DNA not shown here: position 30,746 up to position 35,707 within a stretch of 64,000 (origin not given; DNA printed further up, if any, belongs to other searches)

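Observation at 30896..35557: Stand-alone 1,553-aa helicase-nuclease fusion of unassigned function at the centre of the window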

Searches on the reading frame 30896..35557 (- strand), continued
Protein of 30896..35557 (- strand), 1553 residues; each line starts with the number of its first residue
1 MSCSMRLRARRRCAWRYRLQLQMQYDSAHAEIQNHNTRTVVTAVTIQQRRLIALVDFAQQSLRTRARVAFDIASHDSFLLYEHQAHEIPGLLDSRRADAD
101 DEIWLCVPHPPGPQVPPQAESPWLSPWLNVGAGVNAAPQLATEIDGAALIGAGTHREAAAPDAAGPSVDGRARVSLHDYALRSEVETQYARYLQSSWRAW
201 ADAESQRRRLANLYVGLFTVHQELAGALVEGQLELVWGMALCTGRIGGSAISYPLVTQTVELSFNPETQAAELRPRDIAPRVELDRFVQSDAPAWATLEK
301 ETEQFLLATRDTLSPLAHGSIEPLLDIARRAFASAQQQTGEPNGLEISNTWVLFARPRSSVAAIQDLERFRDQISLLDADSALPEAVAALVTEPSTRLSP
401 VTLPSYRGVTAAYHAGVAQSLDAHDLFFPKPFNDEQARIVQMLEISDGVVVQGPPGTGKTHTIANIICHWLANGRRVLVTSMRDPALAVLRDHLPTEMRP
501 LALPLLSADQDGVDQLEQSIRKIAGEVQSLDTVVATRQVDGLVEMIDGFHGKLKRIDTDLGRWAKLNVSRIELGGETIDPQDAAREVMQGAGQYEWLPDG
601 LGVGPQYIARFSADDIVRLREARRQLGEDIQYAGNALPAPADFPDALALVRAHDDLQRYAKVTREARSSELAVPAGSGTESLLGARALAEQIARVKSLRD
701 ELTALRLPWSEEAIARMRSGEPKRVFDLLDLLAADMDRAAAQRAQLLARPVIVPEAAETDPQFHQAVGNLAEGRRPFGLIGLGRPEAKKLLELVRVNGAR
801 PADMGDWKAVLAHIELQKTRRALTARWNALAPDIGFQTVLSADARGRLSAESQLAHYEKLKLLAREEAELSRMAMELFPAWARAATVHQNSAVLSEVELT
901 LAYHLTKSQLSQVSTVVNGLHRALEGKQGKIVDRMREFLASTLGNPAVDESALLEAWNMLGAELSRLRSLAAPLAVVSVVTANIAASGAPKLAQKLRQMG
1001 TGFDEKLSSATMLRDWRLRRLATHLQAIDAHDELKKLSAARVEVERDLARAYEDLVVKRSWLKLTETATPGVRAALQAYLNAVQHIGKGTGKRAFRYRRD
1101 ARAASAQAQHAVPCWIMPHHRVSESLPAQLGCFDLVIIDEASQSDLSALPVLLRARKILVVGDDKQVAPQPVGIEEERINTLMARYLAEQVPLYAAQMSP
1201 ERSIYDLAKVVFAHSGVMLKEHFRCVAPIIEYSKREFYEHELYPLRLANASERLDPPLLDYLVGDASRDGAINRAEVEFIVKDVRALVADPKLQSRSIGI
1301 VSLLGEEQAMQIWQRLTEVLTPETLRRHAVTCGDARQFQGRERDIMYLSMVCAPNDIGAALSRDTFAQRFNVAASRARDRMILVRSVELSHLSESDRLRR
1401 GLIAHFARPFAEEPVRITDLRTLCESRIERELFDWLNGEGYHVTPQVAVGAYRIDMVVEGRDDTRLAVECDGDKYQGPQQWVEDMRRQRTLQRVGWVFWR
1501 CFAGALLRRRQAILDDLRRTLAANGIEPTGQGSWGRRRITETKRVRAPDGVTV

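Call 13: find_related_loci(query=window:30896-35557:-, collection=genome_contigs, flank=10000)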
Query window:30896-35557:- (1553 aa) in genome_contigs; peptide patterns used: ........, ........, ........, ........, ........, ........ (x = any residue, [..] = any of these).
92 stretches matched a pattern; 71 encode a relative of the query (tblastn E <= 1e-3); 66 distinct loci.
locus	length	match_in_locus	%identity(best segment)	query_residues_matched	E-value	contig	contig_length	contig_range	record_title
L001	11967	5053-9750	75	4-1553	0e+0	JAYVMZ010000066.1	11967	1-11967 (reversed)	MAG: Betaproteobacteria bacterium isolate GL61_DN_metabinner_6_sub GL61_DN_metabinner_6_sub_65, whole genome shotgun seq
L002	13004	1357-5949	90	23-1553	0e+0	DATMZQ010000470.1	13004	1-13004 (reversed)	MAG TPA_asm: Burkholderiales bacterium isolate SMAG_U11139 k141_1591115, whole genome shotgun sequence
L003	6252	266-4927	68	18-1551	0e+0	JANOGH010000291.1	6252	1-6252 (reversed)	MAG: Betaproteobacteria bacterium isolate SOY_64_metabat_231_sub SOY_64_k141_1317491, whole genome shotgun sequence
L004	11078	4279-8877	66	36-1551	0e+0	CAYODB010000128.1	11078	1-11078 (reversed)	MAG TPA_asm: uncultured Bordetella sp. isolate SRP128246_co1_394 genome assembly, contig: NODE_14503_length_11078_cov_8.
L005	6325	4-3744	81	311-1551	0e+0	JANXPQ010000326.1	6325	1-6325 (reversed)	MAG: Betaproteobacteria bacterium isolate GL140_3_concoct_254_sub GL140_3_k141_3398366, whole genome shotgun sequence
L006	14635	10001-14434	77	4-1553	0e+0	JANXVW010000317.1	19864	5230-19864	MAG: Betaproteobacteria bacterium isolate GL140_1_metabat_206_sub GL140_1_k141_235665, whole genome shotgun sequence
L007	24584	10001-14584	69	27-1547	0e+0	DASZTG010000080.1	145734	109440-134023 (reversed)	MAG TPA_asm: Burkholderiales bacterium isolate SMAG_U6070 k141_517849, whole genome shotgun sequence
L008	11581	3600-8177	59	23-1547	0e+0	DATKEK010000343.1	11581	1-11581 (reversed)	MAG TPA_asm: Burkholderiales bacterium isolate SMAG_U14497 k141_724962, whole genome shotgun sequence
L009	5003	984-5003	66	46-1366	0e+0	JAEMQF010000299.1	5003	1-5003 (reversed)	MAG: Burkholderiales bacterium isolate 2017_B01_C_4 c_000000012353, whole genome shotgun sequence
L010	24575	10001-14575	55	44-1545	0e+0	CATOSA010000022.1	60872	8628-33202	MAG: uncultured Burkholderiales bacterium isolate 35ab09db-a72b-43d9-8f64-0f05210ab128 genome assembly, contig: contig_2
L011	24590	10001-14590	56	43-1548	0e+0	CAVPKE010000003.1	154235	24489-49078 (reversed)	MAG: uncultured beta proteobacterium isolate MFD10007.bin.2.71 genome assembly, contig: contig_12299, whole genome shotg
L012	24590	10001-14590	55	43-1548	0e+0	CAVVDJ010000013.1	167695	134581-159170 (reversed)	MAG: uncultured beta proteobacterium isolate MFD02242.bin.2.195 genome assembly, contig: contig_63431, whole genome shot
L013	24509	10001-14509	53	38-1535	0e+0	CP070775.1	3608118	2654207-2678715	MAG: Betaproteobacteria bacterium isolate bin200 chromosome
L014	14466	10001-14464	56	44-1506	0e+0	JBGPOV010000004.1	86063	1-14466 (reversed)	MAG: Gammaproteobacteria bacterium isolate OBJ2_061818_050_3 k141_39897_length_86063_cov_21.6096, whole genome shotgun s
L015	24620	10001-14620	63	29-1551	0e+0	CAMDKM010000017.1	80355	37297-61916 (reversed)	MAG: Bordetella parapertussis isolate TH-08apr19-40 genome assembly, contig: TH-08apr19-C560, whole genome shotgun seque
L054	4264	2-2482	54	725-1550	0e+0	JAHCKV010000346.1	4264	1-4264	MAG: Burkholderiales bacterium isolate TGS_PRO37 PRO37_346, whole genome shotgun sequence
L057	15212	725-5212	37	54-1550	0e+0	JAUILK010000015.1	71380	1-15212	MAG: Gammaproteobacteria bacterium isolate Co_bin.43 NODE_3067_length_71380_cov_1.670961, whole genome shotgun sequence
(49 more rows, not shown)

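Call 28: find_encoding_contigs(protein=P0012, flank=10000, max_places=2)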
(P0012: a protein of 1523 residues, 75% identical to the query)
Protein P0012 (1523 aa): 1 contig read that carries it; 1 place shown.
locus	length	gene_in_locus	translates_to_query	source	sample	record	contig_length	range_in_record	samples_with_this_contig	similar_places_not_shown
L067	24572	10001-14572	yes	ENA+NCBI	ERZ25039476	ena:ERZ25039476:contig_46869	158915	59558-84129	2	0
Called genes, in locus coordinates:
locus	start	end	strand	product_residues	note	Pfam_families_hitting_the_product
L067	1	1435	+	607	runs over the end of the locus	PF05170:AsmA, PF05359:DUF748, PF13116:YhdP (weak), PF05170:AsmA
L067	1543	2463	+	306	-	PF03193:RsgA_GTPase (weak), PF01926:MMR_HSR1, PF02421:FeoB_N (weak)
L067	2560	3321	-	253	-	PF09859:Oxygenase-NA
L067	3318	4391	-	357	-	PF02805:Ada_Zn_binding, PF00165:HTH_AraC, PF12833:HTH_18, PF01035:DNA_binding_1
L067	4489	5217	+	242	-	PF03695:UPF0149, PF02810:SEC-C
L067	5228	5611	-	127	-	-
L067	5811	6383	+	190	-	PF01227:GTP_cyclohydroI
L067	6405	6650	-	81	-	-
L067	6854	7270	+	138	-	PF00011:HSP20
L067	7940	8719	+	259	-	PF00004:AAA, PF07728:AAA_5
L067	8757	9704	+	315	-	PF22667:Lon_lid, PF05362:Lon_C, PF13541:ChlI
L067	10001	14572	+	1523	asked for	PF13086:AAA_11 (weak), PF13245:AAA_19 (faint), PF13604:AAA_30 (weak), PF13087:AAA_12, PF18741:MTES_1575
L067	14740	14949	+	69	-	PF00536:SAM_1, PF07647:SAM_2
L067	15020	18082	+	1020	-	PF00211:Guanylate_cyc, PF13191:AAA_16, PF13424:TPR_12 (faint)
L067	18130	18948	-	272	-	PF18421:Peptidase_M23_N, PF01551:Peptidase_M23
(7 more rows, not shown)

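Call 29: find_encoding_contigs(protein=P0053, flank=10000, max_places=1)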
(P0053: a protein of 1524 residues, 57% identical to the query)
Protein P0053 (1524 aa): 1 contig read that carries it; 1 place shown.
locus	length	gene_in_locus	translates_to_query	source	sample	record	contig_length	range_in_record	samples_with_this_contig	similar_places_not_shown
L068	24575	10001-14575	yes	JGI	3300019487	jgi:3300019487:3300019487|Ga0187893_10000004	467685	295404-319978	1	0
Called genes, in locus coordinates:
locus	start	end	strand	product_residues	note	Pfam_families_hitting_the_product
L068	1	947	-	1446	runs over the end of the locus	PF00270:DEAD, PF04851:ResIII, PF00271:Helicase_C, PF22590:Cas3-like_C_2 (weak), PF19306:WHD_Lhr, PF08494:DEAD_assoc, PF23235:WHD_3rd_Lhr, PF23234:WHD_4th_Lhr, +1 more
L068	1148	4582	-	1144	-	PF02811:PHP, PF07733:DNA_pol3_alpha, PF17657:DNA_pol3_finger, PF14579:HHH_6, PF01336:tRNA_anti-codon, PF20914:DNA_pol_IIIA_C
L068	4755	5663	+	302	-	PF00892:EamA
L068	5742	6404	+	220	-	PF01323:DSBA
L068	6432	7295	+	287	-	PF00561:Abhydrolase_1, PF12146:Hydrolase_4, PF12697:Abhydrolase_6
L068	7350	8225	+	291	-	PF00497:SBP_bac_3, PF10613:Lig_chan-Glu_bd (weak), PF12974:Phosphonate-bd (weak)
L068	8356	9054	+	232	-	PF00528:BPD_transp_1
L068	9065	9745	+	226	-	PF00528:BPD_transp_1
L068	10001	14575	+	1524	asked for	PF13086:AAA_11 (weak), PF13245:AAA_19 (faint), PF13604:AAA_30 (faint), PF13087:AAA_12, PF18741:MTES_1575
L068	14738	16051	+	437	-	PF16868:NMT1_3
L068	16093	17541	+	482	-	PF07995:GSDH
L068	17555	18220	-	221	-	PF01966:HD (weak)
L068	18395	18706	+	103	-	PF03992:ABM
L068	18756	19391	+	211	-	PF13489:Methyltransf_23, PF13847:Methyltransf_31, PF08241:Methyltransf_11, PF08242:Methyltransf_12, PF13649:Methyltransf_25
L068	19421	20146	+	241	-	PF14497:GST_C_3, PF22119:GST_C_8 (weak)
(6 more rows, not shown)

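Call 30: find_encoding_contigs(protein=P0086, flank=10000, max_places=1)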
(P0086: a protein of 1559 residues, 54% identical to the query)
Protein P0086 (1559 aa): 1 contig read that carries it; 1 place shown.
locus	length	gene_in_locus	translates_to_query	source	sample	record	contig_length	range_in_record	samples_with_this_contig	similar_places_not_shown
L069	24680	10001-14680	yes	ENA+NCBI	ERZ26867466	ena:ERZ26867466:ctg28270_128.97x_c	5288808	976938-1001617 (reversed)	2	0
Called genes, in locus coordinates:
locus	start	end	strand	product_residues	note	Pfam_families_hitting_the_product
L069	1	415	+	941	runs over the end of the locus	PF13768:VWA_3 (faint), PF05762:VWA_CoxE, PF00092:VWA, PF13519:VWA_2, PF07090:GATase1_like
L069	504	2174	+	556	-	PF00083:Sugar_tr, PF07690:MFS_1, PF13347:MFS_2, PF00083:Sugar_tr (weak)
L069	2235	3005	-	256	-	PF13489:Methyltransf_23 (weak), PF08241:Methyltransf_11, PF13649:Methyltransf_25 (weak)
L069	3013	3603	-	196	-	-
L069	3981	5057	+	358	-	PF05954:Phage_GPD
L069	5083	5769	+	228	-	PF04717:Phage_base_V, PF20093:DUF6484 (weak)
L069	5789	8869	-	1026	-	PF00072:Response_reg, PF00989:PAS, PF08448:PAS_4, PF13426:PAS_9, PF00989:PAS, PF08448:PAS_4, PF13426:PAS_9, PF01590:GAF, +6 more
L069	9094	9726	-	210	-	PF00072:Response_reg, PF00196:GerE, PF08281:Sigma70_r4_2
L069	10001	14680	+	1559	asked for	PF13086:AAA_11, PF13245:AAA_19 (faint), PF13604:AAA_30 (weak), PF13086:AAA_11 (weak), PF13087:AAA_12, PF18741:MTES_1575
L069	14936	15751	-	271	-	PF03328:HpcH_HpaI, PF15617:C-C_Bond_Lyase (weak)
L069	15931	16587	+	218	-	PF00440:TetR_N, PF17937:TetR_C_28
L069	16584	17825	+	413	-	PF25917:BSH_RND, PF25973:BSH_CzcB (weak), PF25876:HH_MFP_RND, PF25944:Beta-barrel_RND, PF25954:Beta-barrel_RND_2 (weak), PF25967:RND-MFP_C, PF25989:YknX_C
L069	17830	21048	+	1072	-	PF00873:ACR_tran, PF02355:SecD_SecF_C (weak), PF03176:MMPL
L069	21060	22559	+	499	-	PF02321:OEP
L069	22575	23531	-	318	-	PF16697:Yop-YscD_cpl, PF00498:FHA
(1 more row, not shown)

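Call 31: find_encoding_contigs(protein=P0035, flank=10000, max_places=2)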
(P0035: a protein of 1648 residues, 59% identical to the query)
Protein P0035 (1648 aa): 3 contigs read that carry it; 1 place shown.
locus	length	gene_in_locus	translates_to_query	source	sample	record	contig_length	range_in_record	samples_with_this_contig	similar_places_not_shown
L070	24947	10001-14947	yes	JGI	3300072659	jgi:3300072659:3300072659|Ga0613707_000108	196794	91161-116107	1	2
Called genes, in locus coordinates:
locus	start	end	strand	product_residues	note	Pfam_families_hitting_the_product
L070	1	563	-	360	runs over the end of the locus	PF00724:Oxidored_FMN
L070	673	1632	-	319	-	PF00892:EamA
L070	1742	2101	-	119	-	-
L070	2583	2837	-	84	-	-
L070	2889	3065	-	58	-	-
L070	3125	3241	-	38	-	-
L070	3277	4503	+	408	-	PF26514:DUF8173 (weak)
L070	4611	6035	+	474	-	PF04107:GCS2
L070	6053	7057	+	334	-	PF24827:AstE_AspA_cat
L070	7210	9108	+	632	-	PF00005:ABC_tran, PF02463:SMC_N (faint), PF13476:AAA_23 (faint), PF13555:AAA_29 (faint), PF12848:ABC_tran_Xtn, PF13191:AAA_16 (weak), PF00005:ABC_tran, PF16326:ABC_tran_CTD, +3 more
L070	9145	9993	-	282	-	PF08668:HDOD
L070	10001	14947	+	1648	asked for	PF13086:AAA_11 (weak), PF13245:AAA_19 (faint), PF13604:AAA_30 (weak), PF13087:AAA_12, PF04480:DUF559 (weak), PF18741:MTES_1575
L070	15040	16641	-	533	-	PF01979:Amidohydro_1 (faint), PF07969:Amidohydro_3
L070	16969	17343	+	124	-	PF14534:DUF4440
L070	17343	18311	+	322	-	PF07277:SapC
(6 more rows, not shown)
